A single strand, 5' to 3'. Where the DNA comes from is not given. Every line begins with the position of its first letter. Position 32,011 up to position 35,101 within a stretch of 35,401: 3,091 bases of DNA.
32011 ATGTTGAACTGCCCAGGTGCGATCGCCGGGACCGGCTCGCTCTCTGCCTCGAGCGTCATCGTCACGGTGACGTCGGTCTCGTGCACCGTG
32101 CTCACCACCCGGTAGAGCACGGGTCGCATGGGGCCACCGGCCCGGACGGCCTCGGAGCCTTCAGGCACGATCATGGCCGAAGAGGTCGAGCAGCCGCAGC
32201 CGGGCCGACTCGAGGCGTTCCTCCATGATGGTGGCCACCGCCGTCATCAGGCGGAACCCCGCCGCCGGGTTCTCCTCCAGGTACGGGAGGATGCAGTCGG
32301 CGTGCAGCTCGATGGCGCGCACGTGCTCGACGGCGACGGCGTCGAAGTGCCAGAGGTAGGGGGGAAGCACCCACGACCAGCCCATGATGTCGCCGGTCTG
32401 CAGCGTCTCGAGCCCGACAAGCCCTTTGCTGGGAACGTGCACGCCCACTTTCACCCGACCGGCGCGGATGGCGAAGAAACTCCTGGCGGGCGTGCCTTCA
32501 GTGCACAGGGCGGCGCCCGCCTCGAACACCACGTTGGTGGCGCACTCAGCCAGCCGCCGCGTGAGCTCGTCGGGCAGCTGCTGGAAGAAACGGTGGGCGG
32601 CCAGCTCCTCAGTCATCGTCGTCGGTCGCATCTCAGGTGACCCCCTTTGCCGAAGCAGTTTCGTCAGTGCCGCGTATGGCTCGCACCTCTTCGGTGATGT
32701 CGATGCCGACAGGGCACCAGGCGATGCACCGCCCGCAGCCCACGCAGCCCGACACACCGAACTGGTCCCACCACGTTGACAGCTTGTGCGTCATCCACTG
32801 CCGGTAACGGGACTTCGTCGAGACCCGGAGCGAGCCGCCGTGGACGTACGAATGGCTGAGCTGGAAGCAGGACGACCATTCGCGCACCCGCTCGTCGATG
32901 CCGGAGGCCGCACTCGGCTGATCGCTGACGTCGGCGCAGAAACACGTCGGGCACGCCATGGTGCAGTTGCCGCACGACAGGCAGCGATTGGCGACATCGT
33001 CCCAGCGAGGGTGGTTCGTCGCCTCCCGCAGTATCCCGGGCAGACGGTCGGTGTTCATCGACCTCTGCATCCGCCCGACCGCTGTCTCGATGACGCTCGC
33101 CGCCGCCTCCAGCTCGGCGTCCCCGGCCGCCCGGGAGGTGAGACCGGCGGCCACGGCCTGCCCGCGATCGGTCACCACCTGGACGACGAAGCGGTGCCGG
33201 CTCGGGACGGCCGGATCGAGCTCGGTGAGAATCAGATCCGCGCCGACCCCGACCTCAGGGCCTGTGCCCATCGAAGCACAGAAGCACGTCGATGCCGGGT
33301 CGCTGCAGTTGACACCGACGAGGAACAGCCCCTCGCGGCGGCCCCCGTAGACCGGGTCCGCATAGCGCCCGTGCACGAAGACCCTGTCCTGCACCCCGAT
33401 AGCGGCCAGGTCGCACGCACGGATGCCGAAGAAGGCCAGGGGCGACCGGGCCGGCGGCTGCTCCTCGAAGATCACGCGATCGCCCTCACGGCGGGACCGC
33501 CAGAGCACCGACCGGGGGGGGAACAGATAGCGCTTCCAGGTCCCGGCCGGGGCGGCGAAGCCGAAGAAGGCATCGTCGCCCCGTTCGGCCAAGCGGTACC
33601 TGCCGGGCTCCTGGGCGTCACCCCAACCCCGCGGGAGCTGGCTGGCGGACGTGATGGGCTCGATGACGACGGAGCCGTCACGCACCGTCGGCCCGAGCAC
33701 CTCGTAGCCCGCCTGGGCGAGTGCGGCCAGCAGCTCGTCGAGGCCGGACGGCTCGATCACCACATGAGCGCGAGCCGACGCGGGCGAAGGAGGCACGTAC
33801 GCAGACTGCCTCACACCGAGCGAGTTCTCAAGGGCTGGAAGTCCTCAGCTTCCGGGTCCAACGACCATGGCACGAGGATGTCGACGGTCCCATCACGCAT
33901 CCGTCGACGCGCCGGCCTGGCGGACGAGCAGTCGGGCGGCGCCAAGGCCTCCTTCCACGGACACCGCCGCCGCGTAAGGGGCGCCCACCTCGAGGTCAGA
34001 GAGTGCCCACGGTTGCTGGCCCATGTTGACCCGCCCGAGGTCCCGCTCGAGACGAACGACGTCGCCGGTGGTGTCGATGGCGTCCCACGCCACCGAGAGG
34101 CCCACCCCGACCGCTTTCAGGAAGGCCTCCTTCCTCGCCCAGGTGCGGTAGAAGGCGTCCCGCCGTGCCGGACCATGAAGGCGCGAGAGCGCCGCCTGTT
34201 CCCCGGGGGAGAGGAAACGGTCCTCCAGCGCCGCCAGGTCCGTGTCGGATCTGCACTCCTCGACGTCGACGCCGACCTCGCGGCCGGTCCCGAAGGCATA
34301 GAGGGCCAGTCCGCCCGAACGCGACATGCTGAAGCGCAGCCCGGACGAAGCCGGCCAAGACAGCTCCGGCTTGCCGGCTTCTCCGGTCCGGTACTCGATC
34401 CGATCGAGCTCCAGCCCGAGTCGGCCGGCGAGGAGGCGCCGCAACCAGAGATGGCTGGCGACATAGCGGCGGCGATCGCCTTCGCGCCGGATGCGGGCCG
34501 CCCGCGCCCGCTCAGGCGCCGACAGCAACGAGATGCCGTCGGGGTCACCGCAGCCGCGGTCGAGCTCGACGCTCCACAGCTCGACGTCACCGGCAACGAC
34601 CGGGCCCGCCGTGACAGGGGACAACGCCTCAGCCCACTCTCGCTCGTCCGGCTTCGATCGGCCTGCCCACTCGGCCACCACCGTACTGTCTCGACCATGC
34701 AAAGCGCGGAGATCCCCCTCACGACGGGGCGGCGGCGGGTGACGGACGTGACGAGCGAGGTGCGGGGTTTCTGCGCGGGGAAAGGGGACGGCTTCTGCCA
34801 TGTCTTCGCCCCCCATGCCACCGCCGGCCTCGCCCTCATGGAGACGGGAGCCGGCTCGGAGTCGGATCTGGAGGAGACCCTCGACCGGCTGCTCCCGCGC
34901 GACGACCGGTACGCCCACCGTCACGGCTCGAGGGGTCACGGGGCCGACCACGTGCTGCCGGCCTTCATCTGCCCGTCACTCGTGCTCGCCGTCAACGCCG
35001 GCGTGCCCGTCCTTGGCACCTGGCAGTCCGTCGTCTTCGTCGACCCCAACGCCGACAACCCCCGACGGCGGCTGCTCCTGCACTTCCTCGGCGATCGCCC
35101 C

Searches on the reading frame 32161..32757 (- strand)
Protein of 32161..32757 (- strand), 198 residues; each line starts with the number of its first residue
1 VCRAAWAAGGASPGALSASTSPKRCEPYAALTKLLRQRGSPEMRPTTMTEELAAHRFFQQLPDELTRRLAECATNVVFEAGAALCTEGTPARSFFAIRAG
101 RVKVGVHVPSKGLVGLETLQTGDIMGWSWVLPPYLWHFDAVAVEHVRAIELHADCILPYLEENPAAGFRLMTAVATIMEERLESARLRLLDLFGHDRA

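Call 6: search_protein_families(library=pfam, proteins=[window:32161-32757:-])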
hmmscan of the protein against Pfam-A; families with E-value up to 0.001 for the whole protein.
window:32161-32757:- (198 aa): 1 family
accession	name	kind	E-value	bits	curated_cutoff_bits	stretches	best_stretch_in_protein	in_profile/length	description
PF00027.35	cNMP_binding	-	1.1e-09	38.6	27.5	1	76-162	2-88/89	Cyclic nucleotide-binding domain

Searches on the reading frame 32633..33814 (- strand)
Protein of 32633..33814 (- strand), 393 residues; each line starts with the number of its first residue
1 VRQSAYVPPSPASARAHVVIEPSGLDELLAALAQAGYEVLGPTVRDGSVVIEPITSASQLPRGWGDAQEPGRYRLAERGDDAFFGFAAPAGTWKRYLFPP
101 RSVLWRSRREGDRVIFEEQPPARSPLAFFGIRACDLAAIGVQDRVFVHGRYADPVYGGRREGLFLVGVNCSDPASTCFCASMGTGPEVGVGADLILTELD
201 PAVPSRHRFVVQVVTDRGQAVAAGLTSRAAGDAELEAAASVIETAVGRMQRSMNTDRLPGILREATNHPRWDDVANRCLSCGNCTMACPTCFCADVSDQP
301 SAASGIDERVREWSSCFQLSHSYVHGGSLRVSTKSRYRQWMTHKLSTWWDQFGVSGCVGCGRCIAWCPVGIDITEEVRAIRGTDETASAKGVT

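Call 6: search_protein_families(library=pfam, proteins=[window:32633-33814:-])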
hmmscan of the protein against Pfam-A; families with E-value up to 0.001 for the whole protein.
window:32633-33814:- (393 aa): 11 families
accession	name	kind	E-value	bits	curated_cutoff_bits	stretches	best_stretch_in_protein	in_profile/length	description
PF17179.9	Fer4_22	-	2.7e-31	108.7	27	1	277-371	1-95/95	4Fe-4S dicluster domain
PF12838.12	Fer4_7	-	3e-08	34.5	27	0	351-371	32-52/52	4Fe-4S dicluster domain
PF13534.11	Fer4_17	-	3.7e-08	34.2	22.2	1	266-290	34-58/61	4Fe-4S dicluster domain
PF13237.11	Fer4_10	-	3.3e-07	30.6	25.5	0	355-379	7-34/53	4Fe-4S dicluster domain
PF13183.11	Fer4_8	-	1.1e-06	29.4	27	1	275-371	2-68/68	4Fe-4S dicluster domain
PF12797.12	Fer4_2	-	4.7e-06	26.7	24.5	0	275-290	7-22/22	4Fe-4S binding domain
PF25160.1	LdpA_Fe-S-bd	-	7.5e-06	26.1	27.6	1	355-371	26-42/49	LdpA Fe-S cluster-binding domain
PF13187.11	Fer4_9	-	1.2e-05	25.7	27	1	277-370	1-50/52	4Fe-4S dicluster domain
PF13746.11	Fer4_18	-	2.2e-05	25.1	27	0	341-375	45-79/114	4Fe-4S dicluster domain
PF14697.11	Fer4_21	-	0.00021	21.8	35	0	356-369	40-53/59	4Fe-4S dicluster domain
PF00037.32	Fer4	-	0.00055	20.1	21.1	0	276-290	6-20/24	4Fe-4S binding domain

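Call 36: search_protein_families(library=ncbifam, proteins=[window:32633-33796:-])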
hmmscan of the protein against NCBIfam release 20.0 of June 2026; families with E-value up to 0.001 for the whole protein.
window:32633-33796:- (387 aa): 9 families
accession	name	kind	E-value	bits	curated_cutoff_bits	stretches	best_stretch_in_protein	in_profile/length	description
NF040833.1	sulfhyd_HydB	equivalog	2.2e-40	138.6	750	1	88-383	58-344/367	NADPH-dependent hydrogenase/sulfhydrogenase 1 subunit beta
NF040829.1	sulfhyd_ShyB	equivalog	1.8e-39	135.7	690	1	89-375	58-330/334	NAD(P)-dependent hydrogenase/sulfhydrogenase 2 subunit beta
TIGR02910.1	sulfite_red_A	equivalog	9.7e-32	110.5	323.15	1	123-371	94-323/334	anaerobic sulfite reductase subunit AsrA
TIGR01971.1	NuoI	subfamily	9.1e-05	22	113.05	0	326-369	24-63/121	NADH-quinone oxidoreductase, chain I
NF040763.1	FeFe_hydrog_A6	exception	0.00026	19.5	765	0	344-365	183-204/571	NADH-dependent [FeFe] hydrogenase, group A6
TIGR02745.1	ccoG_rdxA_fixG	equivalog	0.00034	19.7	316.7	1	335-368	216-250/435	cytochrome c oxidase accessory protein CcoG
NF004537.0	PRK05888.1-3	equivalog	0.0004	20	163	0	270-284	68-127/204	NADH-quinone oxidoreductase subunit NuoI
NF004616.0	PRK05950.1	subfamily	0.0006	19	228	0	336-375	191-230/238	succinate dehydrogenase iron-sulfur subunit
NF045724.1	ferredox_TmcB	equivalog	0.0009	17.9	735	0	347-375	97-125/430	electron transfer complex ferredoxin TmcB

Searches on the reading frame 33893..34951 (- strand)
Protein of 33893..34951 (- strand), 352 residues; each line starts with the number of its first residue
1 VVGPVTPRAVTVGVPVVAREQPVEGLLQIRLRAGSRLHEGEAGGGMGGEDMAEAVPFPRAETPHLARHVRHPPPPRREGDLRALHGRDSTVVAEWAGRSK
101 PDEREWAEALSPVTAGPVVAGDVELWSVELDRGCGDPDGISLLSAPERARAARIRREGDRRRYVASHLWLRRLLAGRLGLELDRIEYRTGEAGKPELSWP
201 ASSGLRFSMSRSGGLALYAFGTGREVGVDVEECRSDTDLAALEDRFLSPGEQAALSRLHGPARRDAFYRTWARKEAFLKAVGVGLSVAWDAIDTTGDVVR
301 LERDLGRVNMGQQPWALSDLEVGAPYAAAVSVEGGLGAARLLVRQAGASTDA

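Call 6: search_protein_families(library=pfam, proteins=[window:33893-34951:-])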
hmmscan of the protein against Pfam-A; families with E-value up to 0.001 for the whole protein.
window:33893-34951:- (352 aa): 2 families
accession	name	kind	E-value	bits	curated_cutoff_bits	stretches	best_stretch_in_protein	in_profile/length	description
PF01648.25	ACPS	-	5.8e-16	59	25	1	226-296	2-78/111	4'-phosphopantetheinyl transferase superfamily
PF22624.1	AASDHPPT_N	-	3.6e-05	24.4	27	1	140-217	14-94/100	4'-phosphopantetheinyl transferase, N-terminal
